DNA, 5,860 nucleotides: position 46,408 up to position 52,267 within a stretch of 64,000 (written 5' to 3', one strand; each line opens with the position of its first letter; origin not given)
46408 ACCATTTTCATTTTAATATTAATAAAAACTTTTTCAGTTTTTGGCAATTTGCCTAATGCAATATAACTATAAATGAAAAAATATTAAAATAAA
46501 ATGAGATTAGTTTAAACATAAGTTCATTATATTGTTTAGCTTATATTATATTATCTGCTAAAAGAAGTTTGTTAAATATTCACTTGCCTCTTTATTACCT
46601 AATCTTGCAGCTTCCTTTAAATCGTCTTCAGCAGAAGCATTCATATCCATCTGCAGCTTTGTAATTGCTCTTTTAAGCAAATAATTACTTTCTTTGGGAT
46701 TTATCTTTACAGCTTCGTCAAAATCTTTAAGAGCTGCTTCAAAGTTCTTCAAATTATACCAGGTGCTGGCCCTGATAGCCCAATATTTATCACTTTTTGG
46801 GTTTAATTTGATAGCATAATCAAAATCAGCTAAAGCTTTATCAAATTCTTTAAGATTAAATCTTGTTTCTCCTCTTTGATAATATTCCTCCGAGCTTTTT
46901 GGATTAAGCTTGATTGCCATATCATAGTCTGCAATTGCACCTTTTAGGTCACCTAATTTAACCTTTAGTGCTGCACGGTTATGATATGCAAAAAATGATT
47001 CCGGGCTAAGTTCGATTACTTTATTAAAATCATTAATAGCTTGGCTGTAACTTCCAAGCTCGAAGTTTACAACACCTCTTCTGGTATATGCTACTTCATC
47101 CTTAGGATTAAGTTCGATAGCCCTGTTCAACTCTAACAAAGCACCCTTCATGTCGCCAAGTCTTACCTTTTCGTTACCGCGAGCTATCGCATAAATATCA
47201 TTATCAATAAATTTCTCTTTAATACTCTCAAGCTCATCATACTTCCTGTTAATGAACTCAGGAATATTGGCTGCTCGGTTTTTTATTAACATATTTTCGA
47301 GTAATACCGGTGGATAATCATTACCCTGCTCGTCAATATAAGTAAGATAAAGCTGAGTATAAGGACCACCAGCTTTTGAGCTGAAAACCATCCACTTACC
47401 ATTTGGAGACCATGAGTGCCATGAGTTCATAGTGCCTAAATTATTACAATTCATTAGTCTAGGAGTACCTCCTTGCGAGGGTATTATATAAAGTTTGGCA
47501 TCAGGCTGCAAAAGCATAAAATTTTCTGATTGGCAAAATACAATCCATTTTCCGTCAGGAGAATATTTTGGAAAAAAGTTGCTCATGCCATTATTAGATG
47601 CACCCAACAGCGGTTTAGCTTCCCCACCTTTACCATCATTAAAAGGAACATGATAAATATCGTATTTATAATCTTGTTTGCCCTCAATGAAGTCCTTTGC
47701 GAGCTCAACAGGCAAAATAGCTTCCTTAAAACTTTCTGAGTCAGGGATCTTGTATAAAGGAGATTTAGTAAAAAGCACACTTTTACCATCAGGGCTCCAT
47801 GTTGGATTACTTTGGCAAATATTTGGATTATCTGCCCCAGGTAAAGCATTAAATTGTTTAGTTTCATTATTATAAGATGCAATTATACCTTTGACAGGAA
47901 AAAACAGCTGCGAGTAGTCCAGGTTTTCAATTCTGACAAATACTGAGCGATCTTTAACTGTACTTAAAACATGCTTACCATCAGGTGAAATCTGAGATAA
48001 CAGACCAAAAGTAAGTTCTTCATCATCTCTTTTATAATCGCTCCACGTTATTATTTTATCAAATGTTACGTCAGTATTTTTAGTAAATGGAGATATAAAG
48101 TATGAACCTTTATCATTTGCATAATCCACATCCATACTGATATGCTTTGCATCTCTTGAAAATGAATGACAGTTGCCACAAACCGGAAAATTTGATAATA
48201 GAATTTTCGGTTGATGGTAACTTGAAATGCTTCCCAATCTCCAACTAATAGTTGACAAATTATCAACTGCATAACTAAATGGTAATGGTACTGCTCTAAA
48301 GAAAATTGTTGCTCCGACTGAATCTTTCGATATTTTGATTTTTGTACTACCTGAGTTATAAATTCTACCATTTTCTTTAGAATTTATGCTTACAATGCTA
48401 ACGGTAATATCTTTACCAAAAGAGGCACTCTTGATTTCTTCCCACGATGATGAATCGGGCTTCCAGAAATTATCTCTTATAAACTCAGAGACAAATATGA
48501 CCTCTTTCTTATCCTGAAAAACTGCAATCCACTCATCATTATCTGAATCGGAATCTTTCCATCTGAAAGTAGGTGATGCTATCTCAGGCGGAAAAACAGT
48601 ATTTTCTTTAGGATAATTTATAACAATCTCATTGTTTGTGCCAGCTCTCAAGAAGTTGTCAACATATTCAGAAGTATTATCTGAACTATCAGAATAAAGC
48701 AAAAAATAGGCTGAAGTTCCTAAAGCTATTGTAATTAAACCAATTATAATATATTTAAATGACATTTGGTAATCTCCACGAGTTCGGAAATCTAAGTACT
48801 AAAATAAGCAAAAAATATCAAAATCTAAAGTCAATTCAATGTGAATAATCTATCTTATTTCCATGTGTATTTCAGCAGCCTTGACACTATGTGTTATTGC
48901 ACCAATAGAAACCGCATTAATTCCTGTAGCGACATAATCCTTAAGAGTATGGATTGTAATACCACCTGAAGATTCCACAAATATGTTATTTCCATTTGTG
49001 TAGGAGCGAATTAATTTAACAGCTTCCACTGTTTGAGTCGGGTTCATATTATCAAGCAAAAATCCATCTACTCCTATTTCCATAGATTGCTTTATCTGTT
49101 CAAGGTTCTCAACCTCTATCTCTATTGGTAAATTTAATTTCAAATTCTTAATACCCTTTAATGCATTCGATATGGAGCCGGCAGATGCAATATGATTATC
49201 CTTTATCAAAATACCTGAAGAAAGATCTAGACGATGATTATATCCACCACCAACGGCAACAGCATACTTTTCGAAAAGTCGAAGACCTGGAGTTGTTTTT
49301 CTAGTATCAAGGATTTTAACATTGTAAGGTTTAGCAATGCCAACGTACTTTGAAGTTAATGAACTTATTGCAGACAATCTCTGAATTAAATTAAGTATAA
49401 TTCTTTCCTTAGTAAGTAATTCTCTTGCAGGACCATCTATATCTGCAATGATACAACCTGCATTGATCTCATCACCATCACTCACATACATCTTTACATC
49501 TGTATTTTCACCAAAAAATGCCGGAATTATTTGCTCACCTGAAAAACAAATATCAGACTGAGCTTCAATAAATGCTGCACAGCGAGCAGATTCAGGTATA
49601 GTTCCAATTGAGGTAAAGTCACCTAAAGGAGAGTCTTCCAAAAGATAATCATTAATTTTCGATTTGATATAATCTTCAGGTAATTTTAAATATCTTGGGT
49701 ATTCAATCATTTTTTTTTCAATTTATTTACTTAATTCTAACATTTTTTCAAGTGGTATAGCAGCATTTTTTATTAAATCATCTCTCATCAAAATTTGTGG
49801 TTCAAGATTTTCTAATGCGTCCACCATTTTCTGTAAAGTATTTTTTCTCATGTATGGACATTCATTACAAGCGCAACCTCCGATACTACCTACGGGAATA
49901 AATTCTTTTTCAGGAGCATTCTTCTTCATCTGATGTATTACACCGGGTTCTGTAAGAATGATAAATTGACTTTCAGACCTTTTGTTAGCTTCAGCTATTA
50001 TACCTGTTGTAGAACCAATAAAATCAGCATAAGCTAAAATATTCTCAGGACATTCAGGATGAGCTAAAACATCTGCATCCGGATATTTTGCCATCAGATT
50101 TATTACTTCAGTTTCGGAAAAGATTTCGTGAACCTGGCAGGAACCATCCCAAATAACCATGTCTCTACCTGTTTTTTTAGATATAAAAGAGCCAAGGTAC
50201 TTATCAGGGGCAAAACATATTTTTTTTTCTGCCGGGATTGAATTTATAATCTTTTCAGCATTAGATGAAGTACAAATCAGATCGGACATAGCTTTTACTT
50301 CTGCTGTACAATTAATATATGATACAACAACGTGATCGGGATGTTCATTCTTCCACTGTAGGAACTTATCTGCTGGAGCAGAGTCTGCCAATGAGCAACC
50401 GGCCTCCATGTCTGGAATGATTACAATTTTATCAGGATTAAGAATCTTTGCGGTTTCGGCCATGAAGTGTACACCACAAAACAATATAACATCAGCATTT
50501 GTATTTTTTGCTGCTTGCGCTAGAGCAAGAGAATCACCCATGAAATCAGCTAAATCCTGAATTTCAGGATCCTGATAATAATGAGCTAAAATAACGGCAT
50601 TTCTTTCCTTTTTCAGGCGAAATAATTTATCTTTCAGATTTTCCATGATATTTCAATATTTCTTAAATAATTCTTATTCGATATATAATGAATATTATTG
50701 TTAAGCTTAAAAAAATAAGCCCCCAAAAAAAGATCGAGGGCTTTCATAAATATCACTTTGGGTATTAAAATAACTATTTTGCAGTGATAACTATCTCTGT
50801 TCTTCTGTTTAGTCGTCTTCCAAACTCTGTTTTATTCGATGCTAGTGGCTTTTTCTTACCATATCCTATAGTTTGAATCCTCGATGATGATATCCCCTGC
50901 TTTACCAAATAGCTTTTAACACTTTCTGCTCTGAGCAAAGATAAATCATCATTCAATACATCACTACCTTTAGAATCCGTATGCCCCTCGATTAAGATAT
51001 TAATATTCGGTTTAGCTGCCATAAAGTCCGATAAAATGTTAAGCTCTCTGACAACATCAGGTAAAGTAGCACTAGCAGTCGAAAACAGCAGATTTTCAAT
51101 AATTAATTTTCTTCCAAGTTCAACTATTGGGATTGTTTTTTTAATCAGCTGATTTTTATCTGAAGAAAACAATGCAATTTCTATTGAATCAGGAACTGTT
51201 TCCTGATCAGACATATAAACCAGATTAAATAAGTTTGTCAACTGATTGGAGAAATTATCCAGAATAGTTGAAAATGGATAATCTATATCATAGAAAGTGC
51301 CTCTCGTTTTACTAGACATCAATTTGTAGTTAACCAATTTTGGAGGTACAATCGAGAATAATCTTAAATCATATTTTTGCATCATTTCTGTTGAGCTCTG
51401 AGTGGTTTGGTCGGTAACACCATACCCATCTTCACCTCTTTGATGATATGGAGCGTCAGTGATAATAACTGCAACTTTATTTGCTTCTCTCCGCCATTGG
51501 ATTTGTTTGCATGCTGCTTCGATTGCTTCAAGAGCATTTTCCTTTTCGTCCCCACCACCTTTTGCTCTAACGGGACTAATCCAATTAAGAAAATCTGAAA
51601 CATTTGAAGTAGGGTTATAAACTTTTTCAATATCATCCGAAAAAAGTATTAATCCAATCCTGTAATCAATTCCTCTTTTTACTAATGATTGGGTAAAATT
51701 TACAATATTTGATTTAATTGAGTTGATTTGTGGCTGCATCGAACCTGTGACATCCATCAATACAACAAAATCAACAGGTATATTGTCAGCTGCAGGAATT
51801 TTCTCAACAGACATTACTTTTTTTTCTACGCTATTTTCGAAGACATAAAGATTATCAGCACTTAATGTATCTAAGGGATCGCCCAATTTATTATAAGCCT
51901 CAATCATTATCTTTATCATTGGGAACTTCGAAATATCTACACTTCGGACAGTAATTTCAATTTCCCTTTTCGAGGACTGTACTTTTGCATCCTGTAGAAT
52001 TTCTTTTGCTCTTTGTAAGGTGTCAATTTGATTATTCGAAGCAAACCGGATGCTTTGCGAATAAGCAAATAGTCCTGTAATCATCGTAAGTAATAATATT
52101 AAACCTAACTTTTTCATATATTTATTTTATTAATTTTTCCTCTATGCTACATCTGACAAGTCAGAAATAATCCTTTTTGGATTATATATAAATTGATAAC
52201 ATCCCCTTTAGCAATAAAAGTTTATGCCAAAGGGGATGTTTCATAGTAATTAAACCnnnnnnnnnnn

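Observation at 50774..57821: Uncharacterised four-gene envelope-spanning operon (bitopic IM protein, two paralogous OM-barrel-like proteins, vWA-OmpA anchor)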

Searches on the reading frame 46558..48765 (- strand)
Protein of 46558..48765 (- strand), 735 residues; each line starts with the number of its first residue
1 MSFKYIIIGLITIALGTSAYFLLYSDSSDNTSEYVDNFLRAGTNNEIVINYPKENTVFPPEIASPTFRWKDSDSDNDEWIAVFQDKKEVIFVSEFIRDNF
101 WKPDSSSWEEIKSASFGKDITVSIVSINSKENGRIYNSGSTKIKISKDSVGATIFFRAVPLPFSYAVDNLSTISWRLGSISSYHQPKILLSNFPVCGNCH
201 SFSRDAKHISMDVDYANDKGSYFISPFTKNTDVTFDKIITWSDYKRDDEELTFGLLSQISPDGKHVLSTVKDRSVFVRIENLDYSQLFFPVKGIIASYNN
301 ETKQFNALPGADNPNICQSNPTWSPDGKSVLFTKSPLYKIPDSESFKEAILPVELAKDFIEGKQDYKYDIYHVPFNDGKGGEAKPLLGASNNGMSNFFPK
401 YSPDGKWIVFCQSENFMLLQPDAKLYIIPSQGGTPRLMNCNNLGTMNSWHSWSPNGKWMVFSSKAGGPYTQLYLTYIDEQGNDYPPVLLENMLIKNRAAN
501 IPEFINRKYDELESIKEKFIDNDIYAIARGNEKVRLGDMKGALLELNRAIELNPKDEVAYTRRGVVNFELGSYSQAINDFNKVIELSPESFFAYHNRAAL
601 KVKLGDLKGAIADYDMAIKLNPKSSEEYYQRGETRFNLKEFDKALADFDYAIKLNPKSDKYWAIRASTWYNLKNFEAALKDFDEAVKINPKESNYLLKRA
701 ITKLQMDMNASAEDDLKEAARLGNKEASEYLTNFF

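Call 3: search_protein_families(library=pfam, proteins=[window:46558-48765:-], max_evalue=0.1)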
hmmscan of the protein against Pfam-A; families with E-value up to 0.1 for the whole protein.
window:46558-48765:- (735 aa): 22 families
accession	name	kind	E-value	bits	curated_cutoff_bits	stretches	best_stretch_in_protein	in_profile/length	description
PF00515.34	TPR_1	-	1.7e-33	113.5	27.8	4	626-657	2-33/34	Tetratricopeptide repeat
PF07719.23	TPR_2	-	2.6e-28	96.2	27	4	626-657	2-33/34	Tetratricopeptide repeat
PF13414.12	TPR_11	-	2e-25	88.6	26.8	3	530-571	1-42/42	TPR repeat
PF13181.12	TPR_8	-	3.4e-19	67.7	25.7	4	559-589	3-33/34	Tetratricopeptide repeat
PF13431.12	TPR_17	-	1.3e-18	66.1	24.4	3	614-645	2-33/34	Tetratricopeptide repeat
PF13371.12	TPR_9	-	1.9e-18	66.7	35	2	606-665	10-69/73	Tetratricopeptide repeat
PF07676.18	PD40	-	1.1e-15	57.6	20.9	3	446-473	10-37/38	WD40-like Beta Propeller Repeat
PF13432.12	TPR_16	-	9.2e-15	55.2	32.7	3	629-691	1-63/65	Tetratricopeptide repeat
PF13428.12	TPR_14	-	8.2e-14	51.2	23.5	0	528-564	6-42/44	Tetratricopeptide repeat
PF13174.12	TPR_6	-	4.5e-08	33.7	26.3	0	559-590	2-33/33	Tetratricopeptide repeat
PF13424.12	TPR_12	-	9.4e-08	32.6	30.1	1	559-620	5-67/77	Tetratricopeptide repeat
PF14559.12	TPR_19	-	4.6e-07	30.5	25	0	639-696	5-62/68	Tetratricopeptide repeat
PF23914.1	TPR_CcmH_CycH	-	1.1e-06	29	42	1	534-627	61-157/158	Cytochrome c-type biogenesis protein H TPR domain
PF12895.13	ANAPC3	-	7.9e-06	26.5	27.2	1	608-680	6-77/82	Anaphase-promoting complex, cyclosome, subunit 3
PF01239.28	PPTA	-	0.0023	18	29.5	0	574-598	2-26/32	Protein prenyltransferase alpha subunit repeat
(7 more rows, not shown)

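Call 4: search_protein_families(library=ncbifam, proteins=[window:46558-48765:-], max_evalue=0.1)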
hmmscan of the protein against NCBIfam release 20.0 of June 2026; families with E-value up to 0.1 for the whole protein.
window:46558-48765:- (735 aa): 27 families (the best 25 are shown)
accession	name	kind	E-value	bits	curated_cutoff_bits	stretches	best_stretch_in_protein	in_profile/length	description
TIGR00990.1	3a0801s09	subfamily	4.2e-25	88.4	757.25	2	545-690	322-464/615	mitochondrial import receptor subunit TOM70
TIGR02552.1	LcrH_SycD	equivalog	6.7e-20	71.2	104.8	3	615-726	8-119/136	SycD/LcrH family type III secretion system chaperone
NF040959.1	MamA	equivalog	1.2e-19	70.6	200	2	523-662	38-176/204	magnetosome protein MamA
TIGR02917.1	PEP_TPR_lipo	equivalog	1.8e-19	69.1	312.2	2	534-625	340-431/899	XrtA/PEP-CTERM system TPR-repeat protein PrsT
NF008391.2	PRK11189.1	equivalog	1.5e-12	47.6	250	2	529-598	71-140/297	lipoprotein NlpI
TIGR02521.1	type_IV_pilW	equivalog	5.6e-12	45.7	154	3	535-591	43-99/234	type IV pilus biogenesis/stability protein PilW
NF047371.1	FlcA_CTERM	equivalog_domain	5.6e-09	35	300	2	594-691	441-539/646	periplasmic flagellar collar protein FlcA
NF033920.0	C39_PA2778_fam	equivalog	1.4e-08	34.5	150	2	535-622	168-255/255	PA2778 family cysteine peptidase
TIGR02800.1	propeller_TolB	equivalog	3e-08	33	343.15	1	390-480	319-400/418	Tol-Pal system beta propeller repeat protein TolB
NF011886.0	PRK15359.1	equivalog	3.4e-08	33.4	146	2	625-728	24-127/144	type III secretion system chaperone protein SscB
NF047558.1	TPR_END_plus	domain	1.3e-07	31.5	32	0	628-674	2-47/56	TPR end-of-group domain-containing protein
NF007302.0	PRK09782.1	equivalog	2.3e-07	29.2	1223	1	661-723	582-642/990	phage receptor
NF053607.1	CHU_0125_OmpA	equivalog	2.5e-07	29.6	620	1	560-678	22-139/639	CHU_0125 family OmpA-like outer membrane integrity protein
NF047507.1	TPR_BatC_Lepto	exception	3.2e-07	30.1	175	1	527-625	28-130/214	TPR repeat-containing protein BatC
NF040561.1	PrimPol_Msp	equivalog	1e-06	27.7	200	2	624-691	24-83/515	CRISPR-associated primase-polymerase type A1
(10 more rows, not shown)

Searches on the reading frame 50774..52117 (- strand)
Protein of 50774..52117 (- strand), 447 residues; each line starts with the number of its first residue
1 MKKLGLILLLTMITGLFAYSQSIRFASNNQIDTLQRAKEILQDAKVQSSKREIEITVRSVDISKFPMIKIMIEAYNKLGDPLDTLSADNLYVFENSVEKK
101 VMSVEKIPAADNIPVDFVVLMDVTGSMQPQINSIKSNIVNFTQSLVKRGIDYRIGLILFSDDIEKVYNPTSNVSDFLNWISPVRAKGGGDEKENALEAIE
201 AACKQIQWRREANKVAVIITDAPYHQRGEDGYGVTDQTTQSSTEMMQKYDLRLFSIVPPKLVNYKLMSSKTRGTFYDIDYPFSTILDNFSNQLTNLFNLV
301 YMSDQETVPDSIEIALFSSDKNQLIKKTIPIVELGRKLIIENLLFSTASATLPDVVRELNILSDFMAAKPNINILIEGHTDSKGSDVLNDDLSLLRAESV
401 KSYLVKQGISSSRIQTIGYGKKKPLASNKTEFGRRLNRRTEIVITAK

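Call 3: search_protein_families(library=pfam, proteins=[window:50774-52117:-], max_evalue=0.1)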
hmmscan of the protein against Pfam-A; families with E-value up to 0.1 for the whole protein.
window:50774-52117:- (447 aa): 8 families
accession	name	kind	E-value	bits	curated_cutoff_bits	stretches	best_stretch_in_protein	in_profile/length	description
PF00691.25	OmpA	-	3.7e-20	72.5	27.2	1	345-438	2-98/98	OmpA family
PF13519.12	VWA_2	-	5.5e-13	49.9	27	1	118-222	2-106/107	von Willebrand factor type A domain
PF00092.34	VWA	-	2.8e-12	47.7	23.8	1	116-266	1-147/174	von Willebrand factor type A domain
PF00362.24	Integrin_beta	-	2.1e-11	44.5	24.8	2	170-230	90-153/248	Integrin beta chain VWA domain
PF25106.1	VWA_4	-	2.4e-11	44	27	1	118-223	3-105/169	von Willebrand factor A domain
PF24909.1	vWA_SIBA-E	-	6.4e-06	26.3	27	1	113-226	33-151/284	Integrin beta-like protein A-E, vWA-like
PF11265.14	Med25_VWA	-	0.00028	21.1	21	1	160-271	67-188/213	Mediator complex subunit 25 von Willebrand factor type A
PF05762.20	VWA_CoxE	-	0.011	15.6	26.4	1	113-221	55-158/222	VWA domain containing CoxE-like protein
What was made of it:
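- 50774..52117 (-): Gene 4 (447 aa): signal peptide, N-terminal beta-rich region, vWA domain with MIDAS (about residues 113-290) and an OmpA-type peptidoglycan-binding domain (345-438); a soluble periplasmic protein with no lipobox and no TM segment. Pfam VWA and OmpA (call 3).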

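Call 4: search_protein_families(library=ncbifam, proteins=[window:50774-52117:-], max_evalue=0.1)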
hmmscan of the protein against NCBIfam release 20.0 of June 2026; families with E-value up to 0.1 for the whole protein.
window:50774-52117:- (447 aa): 42 families (the best 25 are shown)
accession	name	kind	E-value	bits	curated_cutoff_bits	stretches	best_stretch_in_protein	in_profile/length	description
NF053611.1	YiaD_Gzip_OmpA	equivalog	1.4e-31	109.9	175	1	341-444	102-206/206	YiaD family glycine zipper/OmpA-like lipoprotein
NF053613.1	OMP_toxin_LptF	equivalog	5.8e-26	91.7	400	1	340-445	140-246/256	lipotoxin F family OmpA-related lipoprotein LptF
NF053607.1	CHU_0125_OmpA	equivalog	2.3e-23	82.6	620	1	316-444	504-636/639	CHU_0125 family OmpA-like outer membrane integrity protein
NF053612.1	anchor_PA1041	equivalog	5.9e-23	82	250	1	341-444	131-235/236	PA1041 family peptidoglycan-binding anchor lipoprotein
NF053585.1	OMP_LP_YfiB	equivalog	6.3e-22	78.2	128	1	342-446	57-162/163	outer membrane lipoprotein YfiB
NF033763.1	exchanger_TraB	exception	3e-20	71.7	700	1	336-445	387-498/522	outer membrane exchange protein TraB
NF045787.1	OmpABordt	equivalog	4.3e-20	72.2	200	1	374-444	119-189/194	outer membrane protein OmpA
NF052230.1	T9SS_PorE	exception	4.5e-20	71.5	600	1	328-428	502-603/648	PorE family type IX secretion system protein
TIGR02802.1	Pal_lipo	equivalog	9.2e-20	70.7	125.35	1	357-443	17-103/104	peptidoglycan-associated lipoprotein Pal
NF045788.1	Omp38Acinit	equivalog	2.6e-18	66.2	500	1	357-445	258-347/354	outer membrane protein Omp38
NF006541.1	PRK09038.1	equivalog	7.9e-18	65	283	1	339-446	139-250/253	flagellar motor protein MotD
NF007804.1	PRK10510.1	equivalog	3.8e-17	62.4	307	1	343-445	114-217/219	OmpA family lipoprotein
TIGR03789.1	pdsO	hypoth_equivalog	4.6e-17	62.5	152.2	1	337-438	135-237/243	sortase-associated OmpA-like protein PdsO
TIGR03350.1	type_VI_ompA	equivalog_domain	3e-16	59.6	139.8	1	341-444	30-137/137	type VI secretion system protein TssL, long form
NF007424.1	PRK09967.1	equivalog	3.1e-14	53.3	155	1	352-446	64-159/160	OmpA family protein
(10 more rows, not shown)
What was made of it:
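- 50774..52117 (-): NCBIfam OmpA-type models (call 4).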

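Call 23: search_protein_families(library=padloc, proteins=[window:50774-52117:-], max_evalue=0.1)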
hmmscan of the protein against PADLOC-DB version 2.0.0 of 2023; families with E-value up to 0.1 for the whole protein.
window:50774-52117:- (447 aa): 6 families
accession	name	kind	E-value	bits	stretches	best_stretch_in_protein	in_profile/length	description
PDLC00612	ZorB1|ZorB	-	4.4e-10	37.6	1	315-442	134-264/293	MotB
PDLC00651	ZorB3|ZorB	-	1.9e-09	35.4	1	334-444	82-202/215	MotB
PDLC00609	ZorB1|ZorB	-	2.3e-09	35.1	1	371-445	133-215/232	MotB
PDLC00611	ZorB1|ZorB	-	2.5e-05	22.1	1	371-409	133-171/240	MotB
PDLC00610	ZorB1|ZorB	-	0.00045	17.9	1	374-442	150-232/254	MotB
PDLC00608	ZorB1|ZorB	-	0.0025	15.2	1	374-427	138-195/243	MotB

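Call 61: search_solved_structures(query=window:50774-52117:-, max_evalue=0.001)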
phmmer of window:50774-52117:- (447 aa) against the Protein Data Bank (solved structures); distinct sequences matched with E-value up to 0.001: 69 (the best 60 are shown).
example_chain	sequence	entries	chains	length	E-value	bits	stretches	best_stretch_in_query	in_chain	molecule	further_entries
5wtp_A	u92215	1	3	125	3.1e-19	72.5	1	341-443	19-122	OmpA family protein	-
5wtl_A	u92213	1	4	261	2.2e-18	69.7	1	341-443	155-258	OmpA family protein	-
5u1h_A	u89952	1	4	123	5e-17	65.2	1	357-446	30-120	Outer membrane porin F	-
2lbt_A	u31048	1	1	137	1.4e-16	63.8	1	349-445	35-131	Uncharacterized protein Rv0899/MT0922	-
2lca_A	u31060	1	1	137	3e-16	62.7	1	350-445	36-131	Uncharacterized protein Rv0899/MT0922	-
2kgw_A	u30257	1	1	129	3.4e-16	62.5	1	350-444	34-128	Outer membrane protein A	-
3td3_A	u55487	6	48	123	9.7e-16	61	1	343-445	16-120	Outer membrane protein omp38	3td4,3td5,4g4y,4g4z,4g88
2l26_A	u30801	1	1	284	1.2e-15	60.7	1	350-445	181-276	Uncharacterized protein Rv0899/MT0922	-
6jfw_A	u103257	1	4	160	2.1e-15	59.9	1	338-443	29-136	PA0833-PD protein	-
2k1s_A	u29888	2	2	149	8.5e-15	57.9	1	341-445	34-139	Inner membrane lipoprotein yiaD | Probable lipoprotein YiaD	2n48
9v99_A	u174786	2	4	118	7.9e-14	54.7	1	356-441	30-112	Outer membrane beta-barrel domain-containing protein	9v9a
9v9b_A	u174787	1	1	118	3.9e-13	52.4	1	356-441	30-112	Outer membrane beta-barrel domain-containing protein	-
7rjj_A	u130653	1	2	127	4.5e-13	52.2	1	357-444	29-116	OmpA family protein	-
5eaz_A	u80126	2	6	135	1.1e-11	47.6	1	353-446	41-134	YfiB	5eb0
5eb1_B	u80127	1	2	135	1.1e-11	47.6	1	353-446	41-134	YfiB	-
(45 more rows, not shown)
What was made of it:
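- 50774..52117 (-): PDB OmpA-domain hits (call 61).
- On OmpA-like peptidoglycan-binding domain (gene 4 C-terminus): PDB OmpA-domain hits down to E=3e-19 (call 61).
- Closest known: MotB/ExbD/TolR stator subunits and MotY. Same: An invariant acidic residue in a single N-terminal TM helix (gene 1), and an OmpA-type peptidoglycan-binding domain (gene 4) that scores against MotB, MotY, PomB and ZorB models (calls 4, 23, 61).
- Gene 4's OmpA domain matches MotB/MotY/PomB-type domains (calls 4, 23, 61).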
